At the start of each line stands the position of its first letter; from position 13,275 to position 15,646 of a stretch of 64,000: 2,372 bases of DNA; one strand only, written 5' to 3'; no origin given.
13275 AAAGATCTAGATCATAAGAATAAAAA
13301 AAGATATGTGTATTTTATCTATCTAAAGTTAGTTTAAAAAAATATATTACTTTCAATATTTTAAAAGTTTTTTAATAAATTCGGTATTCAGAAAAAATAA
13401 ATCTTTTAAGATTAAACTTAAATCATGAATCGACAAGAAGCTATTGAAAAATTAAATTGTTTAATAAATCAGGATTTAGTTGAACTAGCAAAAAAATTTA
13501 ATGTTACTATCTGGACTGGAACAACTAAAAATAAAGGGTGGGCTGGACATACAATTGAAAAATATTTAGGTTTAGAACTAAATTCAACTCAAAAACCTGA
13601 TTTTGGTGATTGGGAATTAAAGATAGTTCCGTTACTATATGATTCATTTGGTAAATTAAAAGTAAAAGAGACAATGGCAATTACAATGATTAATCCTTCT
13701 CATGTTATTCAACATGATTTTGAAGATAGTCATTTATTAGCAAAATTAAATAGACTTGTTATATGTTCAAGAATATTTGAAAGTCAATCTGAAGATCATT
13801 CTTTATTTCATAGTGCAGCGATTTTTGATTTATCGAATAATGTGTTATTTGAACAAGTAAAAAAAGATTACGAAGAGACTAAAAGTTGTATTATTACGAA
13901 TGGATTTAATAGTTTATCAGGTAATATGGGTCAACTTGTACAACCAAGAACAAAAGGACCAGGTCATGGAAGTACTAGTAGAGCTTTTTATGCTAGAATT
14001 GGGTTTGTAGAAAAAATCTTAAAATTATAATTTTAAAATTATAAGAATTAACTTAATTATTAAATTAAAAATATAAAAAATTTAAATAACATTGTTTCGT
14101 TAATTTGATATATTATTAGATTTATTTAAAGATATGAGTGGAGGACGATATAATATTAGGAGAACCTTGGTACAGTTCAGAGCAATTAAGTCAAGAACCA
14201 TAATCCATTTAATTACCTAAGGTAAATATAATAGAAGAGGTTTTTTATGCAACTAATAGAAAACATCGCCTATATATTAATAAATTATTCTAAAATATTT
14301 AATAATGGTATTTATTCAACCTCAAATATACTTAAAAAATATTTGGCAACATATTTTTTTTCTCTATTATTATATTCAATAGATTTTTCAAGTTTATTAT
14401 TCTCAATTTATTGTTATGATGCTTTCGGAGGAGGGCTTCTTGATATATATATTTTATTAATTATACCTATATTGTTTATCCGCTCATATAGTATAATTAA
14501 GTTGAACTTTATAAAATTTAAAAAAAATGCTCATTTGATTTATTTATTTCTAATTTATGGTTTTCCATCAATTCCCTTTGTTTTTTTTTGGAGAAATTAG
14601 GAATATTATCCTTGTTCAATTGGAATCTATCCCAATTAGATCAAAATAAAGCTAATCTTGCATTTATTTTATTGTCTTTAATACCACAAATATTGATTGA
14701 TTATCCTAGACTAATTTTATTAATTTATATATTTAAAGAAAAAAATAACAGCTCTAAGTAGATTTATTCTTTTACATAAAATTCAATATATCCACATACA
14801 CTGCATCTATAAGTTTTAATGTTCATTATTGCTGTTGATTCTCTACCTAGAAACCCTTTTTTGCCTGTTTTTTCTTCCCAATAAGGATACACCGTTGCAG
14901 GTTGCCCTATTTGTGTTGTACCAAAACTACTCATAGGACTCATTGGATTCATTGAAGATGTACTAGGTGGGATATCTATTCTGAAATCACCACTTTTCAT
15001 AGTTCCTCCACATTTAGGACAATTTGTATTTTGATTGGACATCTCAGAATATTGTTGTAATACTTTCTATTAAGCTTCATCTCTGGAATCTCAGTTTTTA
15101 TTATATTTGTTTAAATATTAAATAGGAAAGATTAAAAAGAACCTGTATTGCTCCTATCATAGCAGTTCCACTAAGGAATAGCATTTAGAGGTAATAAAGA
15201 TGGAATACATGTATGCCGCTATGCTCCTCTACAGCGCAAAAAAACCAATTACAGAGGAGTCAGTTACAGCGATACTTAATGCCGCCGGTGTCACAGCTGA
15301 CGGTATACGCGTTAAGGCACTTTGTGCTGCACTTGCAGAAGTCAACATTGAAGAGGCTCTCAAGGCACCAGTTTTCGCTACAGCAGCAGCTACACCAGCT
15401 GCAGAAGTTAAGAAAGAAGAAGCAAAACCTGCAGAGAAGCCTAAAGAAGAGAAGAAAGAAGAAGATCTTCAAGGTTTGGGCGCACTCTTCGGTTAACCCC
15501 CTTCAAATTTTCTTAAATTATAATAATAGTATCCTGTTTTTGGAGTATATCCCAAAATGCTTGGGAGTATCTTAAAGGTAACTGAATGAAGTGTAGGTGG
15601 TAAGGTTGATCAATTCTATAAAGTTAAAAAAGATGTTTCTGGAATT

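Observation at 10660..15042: GATC-type restriction-modification island (Dam-like MTase, second MTase, MutH/Sau3AI-like nuclease) between the rps19e cluster and a detached rpl12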

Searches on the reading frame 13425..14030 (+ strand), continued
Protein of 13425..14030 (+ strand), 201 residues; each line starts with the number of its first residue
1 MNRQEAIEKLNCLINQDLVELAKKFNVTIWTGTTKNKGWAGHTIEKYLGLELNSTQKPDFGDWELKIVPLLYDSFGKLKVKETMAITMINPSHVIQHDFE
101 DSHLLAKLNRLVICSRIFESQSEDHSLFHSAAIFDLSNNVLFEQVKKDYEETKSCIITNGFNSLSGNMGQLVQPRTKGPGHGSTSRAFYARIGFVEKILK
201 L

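Call 14: find_encoding_contigs(protein=P0044, flank=6000, max_places=2)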
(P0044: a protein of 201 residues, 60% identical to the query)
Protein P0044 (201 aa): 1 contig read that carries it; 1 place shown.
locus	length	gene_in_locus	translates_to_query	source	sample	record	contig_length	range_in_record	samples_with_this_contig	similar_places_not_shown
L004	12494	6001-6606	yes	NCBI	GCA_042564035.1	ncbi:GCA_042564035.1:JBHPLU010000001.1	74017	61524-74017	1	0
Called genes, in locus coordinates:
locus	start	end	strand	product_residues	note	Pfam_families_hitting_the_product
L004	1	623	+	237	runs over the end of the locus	PF00005:ABC_tran, PF13304:AAA_21 (faint)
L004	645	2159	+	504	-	PF05175:MTS, PF06325:PrmA (weak), PF13489:Methyltransf_23 (weak), PF08241:Methyltransf_11, PF08242:Methyltransf_12 (weak), PF13649:Methyltransf_25, PF13847:Methyltransf_31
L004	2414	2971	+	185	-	-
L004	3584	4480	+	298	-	PF18899:DUF5655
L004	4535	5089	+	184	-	-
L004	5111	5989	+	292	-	PF01555:N6_N4_Mtase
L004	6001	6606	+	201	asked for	PF15515:MvaI_BcnI (weak), PF02976:MutH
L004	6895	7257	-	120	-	-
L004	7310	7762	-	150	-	PF01510:Amidase_2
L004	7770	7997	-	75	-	-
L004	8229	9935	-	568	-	-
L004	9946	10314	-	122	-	-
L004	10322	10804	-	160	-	-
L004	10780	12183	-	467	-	-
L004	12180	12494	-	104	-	?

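Call 83: search_dna_similar(query=window:13425-14030:+, collection=plasmids, mode=protein, max_evalue=0.00001, max_rows=15)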
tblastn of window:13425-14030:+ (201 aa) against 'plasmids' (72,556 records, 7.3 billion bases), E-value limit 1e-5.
Records with a match: 1; places in all: 1; records where one place covers at least 80% of the query: 0.
Best place of each record, by identity: <60% 1.
By first word of the organism name: Bacillus 1.
By predicted mobility (MOB-suite, as given by PLSDB): non-mobilizable 1.
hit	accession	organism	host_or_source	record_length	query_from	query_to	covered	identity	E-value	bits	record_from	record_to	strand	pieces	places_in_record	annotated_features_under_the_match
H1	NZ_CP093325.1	Bacillus sp. N5-665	whole organism,peat soil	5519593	14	128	57%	34.7%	5e-9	62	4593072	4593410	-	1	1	none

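Call 94: search_protein_families(library=padloc, proteins=[L002:5085-5987:+], max_evalue=1e-10)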
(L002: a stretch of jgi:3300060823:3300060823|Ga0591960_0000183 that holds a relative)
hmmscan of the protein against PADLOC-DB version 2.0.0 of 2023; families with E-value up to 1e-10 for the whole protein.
L002:5085-5987:+ (300 aa): 37 families (the best 25 are shown)
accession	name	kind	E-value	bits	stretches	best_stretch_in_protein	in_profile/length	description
PDLC03371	MTase_II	-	6.6e-98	325.4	1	46-289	12-255/260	Type II methyltransferase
PDLC03216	MTase_II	-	5.8e-81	270.3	1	48-297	15-266/364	Type II methyltransferase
PDLC03738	oMTase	-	3.5e-73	244.5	1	49-292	25-271/376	orphan methyltransferase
PDLC03302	MTase_II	-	1.1e-47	161.1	1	47-287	7-261/626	Type II methyltransferase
PDLC03299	MTase_II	-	4.6e-40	136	1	201-290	172-263/296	Type II methyltransferase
PDLC03387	MTase_II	-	1.2e-34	117.8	1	137-293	127-282/289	Type II methyltransferase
PDLC03279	MTase_II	-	4.6e-34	115.7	1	47-287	359-585/587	Type II methyltransferase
PDLC03320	MTase_II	-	1.3e-27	94.7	1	182-292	170-280/289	Type II methyltransferase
PDLC03339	MTase_II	-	2.8e-27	93.5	1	198-295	183-280/399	Type II methyltransferase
PDLC03265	MTase_II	-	5.7e-26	89.7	1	199-288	244-330/333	Type II methyltransferase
PDLC03353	MTase_II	-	1.5e-24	84.9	1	112-290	59-254/260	Type II methyltransferase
PDLC03300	MTase_II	-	1.5e-22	78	1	113-294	91-284/302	Type II methyltransferase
PDLC03252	MTase_II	-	1.5e-20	71.8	1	137-286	206-353/365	Type II methyltransferase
PDLC03354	MTase_II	-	5.4e-20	69.8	1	179-290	285-386/425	Type II methyltransferase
PDLC03238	MTase_II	-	7e-20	69.5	1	200-276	278-355/428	Type II methyltransferase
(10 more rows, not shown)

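Call 95: search_dna_similar(query=L002:5085-5987:+, collection=plasmids, mode=protein, max_evalue=1e-20, max_rows=12)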
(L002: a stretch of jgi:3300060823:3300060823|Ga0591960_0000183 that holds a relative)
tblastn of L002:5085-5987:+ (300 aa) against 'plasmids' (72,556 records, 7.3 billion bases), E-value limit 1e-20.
Records with a match: 61; places in all: 61; records where one place covers at least 80% of the query: 29.
Best place of each record, by identity: <60% 61.
By first word of the organism name: Azospirillum 12; Lactiplantibacillus 5; Sinorhizobium 4; Escherichia 4; Staphylococcus 3; Clostridium 3; Ralstonia 3; Neisseria 2; Lactococcus 2; Shinella 2; and 16 more.
By predicted mobility (MOB-suite, as given by PLSDB): non-mobilizable 49; mobilizable 9; conjugative 3.
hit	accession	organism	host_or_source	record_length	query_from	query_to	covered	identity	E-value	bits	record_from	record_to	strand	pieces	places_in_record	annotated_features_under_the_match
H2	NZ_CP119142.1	Neisseria gonorrhoeae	Homo sapiens,whole organism,synovial ...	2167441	37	295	86%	58.7%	2e-93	309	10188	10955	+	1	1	none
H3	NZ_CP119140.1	Neisseria gonorrhoeae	Homo sapiens,whole organism,blood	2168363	37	295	86%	58.7%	2e-93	309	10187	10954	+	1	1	none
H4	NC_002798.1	Lactococcus lactis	-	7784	45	288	81%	56.7%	4e-86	288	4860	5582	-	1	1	site-specific DNA-methyltransferase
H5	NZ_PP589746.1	Lactococcus sp.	Bacterial culture,Dairy environment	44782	45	288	81%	56.7%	4e-86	288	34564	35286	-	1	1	site-specific DNA-methyltransferase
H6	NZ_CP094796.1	Staphylococcus aureus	Camel,Skin swab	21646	27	287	87%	50.6%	3e-81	274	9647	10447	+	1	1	site-specific DNA-methyltransferase | Dam family site-specific DNA-(adenine-N6)-methyltransferase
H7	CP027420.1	Staphylococcus cohnii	Homo sapiens,peripheral blood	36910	27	287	87%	50.6%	3e-81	274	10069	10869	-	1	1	site-specific DNA-methyltransferase | DNA adenine methylase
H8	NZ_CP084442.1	Staphylococcus lugdunensis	Homo sapiens,pure culture,abdominal ...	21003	47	287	80%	53.7%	2e-81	274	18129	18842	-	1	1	site-specific DNA-methyltransferase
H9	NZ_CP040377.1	Lactiplantibacillus plantarum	cell culture,Angelica gigas Nakai root ...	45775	42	293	84%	49.6%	4e-70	242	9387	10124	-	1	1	site-specific DNA-methyltransferase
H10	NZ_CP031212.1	Levilactobacillus brevis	-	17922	42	293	84%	49.2%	1e-69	241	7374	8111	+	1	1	site-specific DNA-methyltransferase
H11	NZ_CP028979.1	Lactiplantibacillus plantarum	liquid feed,pig feed from feed plant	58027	42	293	84%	49.2%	1e-69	241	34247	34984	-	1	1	site-specific DNA-methyltransferase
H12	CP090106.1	Sinorhizobium meliloti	Medicago,Cell culture,Plant nodule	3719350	47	300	85%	43.5%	4e-58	207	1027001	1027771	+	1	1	site-specific DNA-methyltransferase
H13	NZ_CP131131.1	Shinella zoogloeoides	isolate,Activated charcoal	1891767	47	287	80%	45.6%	3e-59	211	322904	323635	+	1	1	none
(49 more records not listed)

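Call 96: get_annotated_region(hit=H4, flank=3000)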
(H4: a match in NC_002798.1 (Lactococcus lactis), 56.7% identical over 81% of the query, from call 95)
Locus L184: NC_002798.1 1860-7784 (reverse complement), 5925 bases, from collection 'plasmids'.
description: Lactococcus lactis plasmid pSRQ700, complete sequence
organism: Lactococcus lactis (NCBI taxid 1358)
taxonomy: Bacteria; Bacillota; Bacilli; Lactobacillales; Streptococcaceae; Lactococcus; Lactococcus lactis
host: -; source: -; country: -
typing (MOB-suite, as given by PLSDB): non-mobilizable; replicon Inc11
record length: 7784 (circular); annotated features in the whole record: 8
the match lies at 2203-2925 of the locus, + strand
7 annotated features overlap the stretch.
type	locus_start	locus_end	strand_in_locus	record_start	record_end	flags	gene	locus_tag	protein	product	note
CDS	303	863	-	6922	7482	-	-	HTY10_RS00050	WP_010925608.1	recombinase family protein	GO:0006310 - DNA recombination [Evidence IEA]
CDS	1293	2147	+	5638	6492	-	-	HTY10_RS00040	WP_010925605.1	DNA adenine methylase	-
CDS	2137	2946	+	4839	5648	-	-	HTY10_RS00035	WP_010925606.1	site-specific DNA-methyltransferase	-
CDS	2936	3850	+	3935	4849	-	-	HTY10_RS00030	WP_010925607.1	type II restriction endonuclease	-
CDS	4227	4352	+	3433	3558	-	-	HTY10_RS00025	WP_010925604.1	recombinase family protein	GO:0006310 - DNA recombination [Evidence IEA]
CDS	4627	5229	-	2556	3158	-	-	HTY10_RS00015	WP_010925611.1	replication protein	-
CDS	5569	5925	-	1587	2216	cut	-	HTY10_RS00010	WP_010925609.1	DUF536 domain-containing protein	-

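Call 101: find_related_loci(query=A3, collection=viral_contigs, flank=4000)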
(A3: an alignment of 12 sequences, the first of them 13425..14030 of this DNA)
Query A3 (201 aa) in viral_contigs; peptide patterns used: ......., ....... (x = any residue, [..] = any of these).
136 stretches matched a pattern; 5 encode a relative of the query (tblastn E <= 1e-3); 5 distinct loci.
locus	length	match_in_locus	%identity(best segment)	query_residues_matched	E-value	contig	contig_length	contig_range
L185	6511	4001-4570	57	1-201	5e-76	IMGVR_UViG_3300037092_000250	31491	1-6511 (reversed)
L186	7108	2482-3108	47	1-201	5e-62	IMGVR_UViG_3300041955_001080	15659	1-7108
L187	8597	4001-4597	38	1-198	6e-35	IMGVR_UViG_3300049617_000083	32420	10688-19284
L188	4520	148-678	34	18-201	6e-26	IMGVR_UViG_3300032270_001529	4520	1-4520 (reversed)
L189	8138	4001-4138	57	59-104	2e-13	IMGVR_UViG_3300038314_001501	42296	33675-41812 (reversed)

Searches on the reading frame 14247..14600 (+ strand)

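Call 3: search_protein_families(library=pfam, proteins=[window:14247-14600:+], max_evalue=0.1)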
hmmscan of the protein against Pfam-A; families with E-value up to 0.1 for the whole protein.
window:14247-14600:+ (117 aa): 0 families

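Call 4: search_protein_families(library=ncbifam, proteins=[window:14247-14600:+], max_evalue=0.1)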
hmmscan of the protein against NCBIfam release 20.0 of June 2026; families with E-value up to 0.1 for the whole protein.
window:14247-14600:+ (117 aa): 0 families

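Call 7: search_protein_families(library=padloc, proteins=[window:14247-14600:+], max_evalue=0.1)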
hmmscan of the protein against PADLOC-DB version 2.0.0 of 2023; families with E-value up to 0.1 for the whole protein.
window:14247-14600:+ (117 aa): 0 families

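Call 8: search_protein_families(library=phrogs, proteins=[window:14247-14600:+], max_evalue=0.1)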
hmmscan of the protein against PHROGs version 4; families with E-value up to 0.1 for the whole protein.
window:14247-14600:+ (117 aa): 1 family
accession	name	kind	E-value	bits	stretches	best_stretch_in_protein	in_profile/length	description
phrog_21833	-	unknown function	0.028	15.2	1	13-60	80-127/147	-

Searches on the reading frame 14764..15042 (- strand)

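Call 3: search_protein_families(library=pfam, proteins=[window:14764-15042:-], max_evalue=0.1)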
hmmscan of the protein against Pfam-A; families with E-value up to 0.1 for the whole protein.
window:14764-15042:- (92 aa): 8 families
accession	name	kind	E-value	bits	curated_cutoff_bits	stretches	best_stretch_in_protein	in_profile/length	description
PF20097.4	DUF6487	-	5.1e-05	24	24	1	8-90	1-65/67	Domain of unknown function (DUF6487)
PF21349.2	RUBY_RBDX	-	0.0076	16.1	26.5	1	78-86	1-9/30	Rubrerythrin, rubredoxin-like domain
PF13453.11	Zn_ribbon_TFIIB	-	0.0077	16.1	22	0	7-20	1-14/41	Transcription factor zinc-finger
PF23783.1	Zn_ribbon_TiaS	-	0.013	15.6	27.3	0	7-17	3-13/41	TiaS C-terminal zinc ribbon domain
PF12760.12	Zn_ribbon_IS1595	-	0.018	15.4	25.4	0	5-16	18-28/46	Transposase zinc-ribbon domain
PF09723.15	Zn_ribbon_8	-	0.03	14.8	34.4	0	5-14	26-36/41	Zinc ribbon domain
PF09855.14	Zn_ribbon_13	-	0.045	14.4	23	0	79-91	37-49/63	Nucleic-acid-binding protein containing Zn-ribbon domain (DUF2082)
PF20020.4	DUF6431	-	0.054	13.8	26.6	0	68-86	23-41/82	Domain of unknown function (DUF6431)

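Call 4: search_protein_families(library=ncbifam, proteins=[window:14764-15042:-], max_evalue=0.1)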
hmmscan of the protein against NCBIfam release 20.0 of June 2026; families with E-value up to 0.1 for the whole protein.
window:14764-15042:- (92 aa): 10 families
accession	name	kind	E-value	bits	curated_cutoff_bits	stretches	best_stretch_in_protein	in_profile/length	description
TIGR04165.1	methano_modCys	hypoth_equivalog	0.00052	20.2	60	0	73-88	32-47/50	TIGR04165 family Cys-rich peptide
TIGR03831.1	YgiT_finger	domain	0.0033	17.7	20.2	0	66-84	21-39/46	YgiT-type zinc finger protein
NF041910.1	HVO_0416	equivalog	0.0055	16.6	80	0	54-85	27-56/58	HVO_0416 family zinc finger protein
NF001669.0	PRK00432.1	equivalog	0.01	15.8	54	0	3-13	24-34/58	30S ribosomal protein S27ae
NF047912.1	ECs_2282_CxxC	subfamily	0.011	15.7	37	0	7-16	4-13/60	ECs_2282 family putative zinc-binding protein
NF041911.1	HVO_0649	equivalog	0.018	14.9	70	0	3-22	20-39/65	HVO_0649 family zinc finger protein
NF033497.1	rubre_like_arch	subfamily_domain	0.018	14.7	32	1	5-16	16-27/34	rubrerythrin-like domain-containing protein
TIGR02605.1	CxxC_CxxC_SSSS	subfamily_domain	0.024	14.7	31.3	0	3-14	23-35/52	FmdB family zinc ribbon protein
NF047723.1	TransFacS4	equivalog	0.041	14.4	120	0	75-86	78-89/90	transcription factor S4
NF011481.0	PRK14890.1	equivalog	0.041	13.9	61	0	71-85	44-58/61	putative Zn-ribbon RNA-binding protein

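Call 7: search_protein_families(library=padloc, proteins=[window:14764-15042:-], max_evalue=0.1)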
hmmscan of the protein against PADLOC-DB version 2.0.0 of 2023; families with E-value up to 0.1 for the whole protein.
window:14764-15042:- (92 aa): 0 families

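Call 8: search_protein_families(library=phrogs, proteins=[window:14764-15042:-], max_evalue=0.1)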
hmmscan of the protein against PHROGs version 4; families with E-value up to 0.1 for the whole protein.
window:14764-15042:- (92 aa): 1 family
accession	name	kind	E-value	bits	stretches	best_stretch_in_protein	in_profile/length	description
phrog_10675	-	unknown function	0.0028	18.8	1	2-86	2-40/98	-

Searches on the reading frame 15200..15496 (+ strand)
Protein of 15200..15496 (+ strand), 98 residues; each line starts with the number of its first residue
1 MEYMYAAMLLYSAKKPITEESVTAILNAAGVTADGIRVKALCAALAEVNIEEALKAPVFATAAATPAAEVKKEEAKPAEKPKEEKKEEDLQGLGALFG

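Call 3: search_protein_families(library=pfam, proteins=[window:15200-15496:+], max_evalue=0.1)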
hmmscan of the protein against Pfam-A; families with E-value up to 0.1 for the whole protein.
window:15200-15496:+ (98 aa): 2 families
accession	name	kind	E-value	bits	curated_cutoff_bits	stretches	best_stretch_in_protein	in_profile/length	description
PF00428.24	Ribosomal_60s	-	8.7e-15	55.5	28.1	1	17-97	2-88/88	60s Acidic ribosomal protein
PF23704.1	WH_GTF3C1_N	-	0.087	13.6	27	0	32-87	16-78/101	General transcription factor 3C polypeptide 1, winged-helix domain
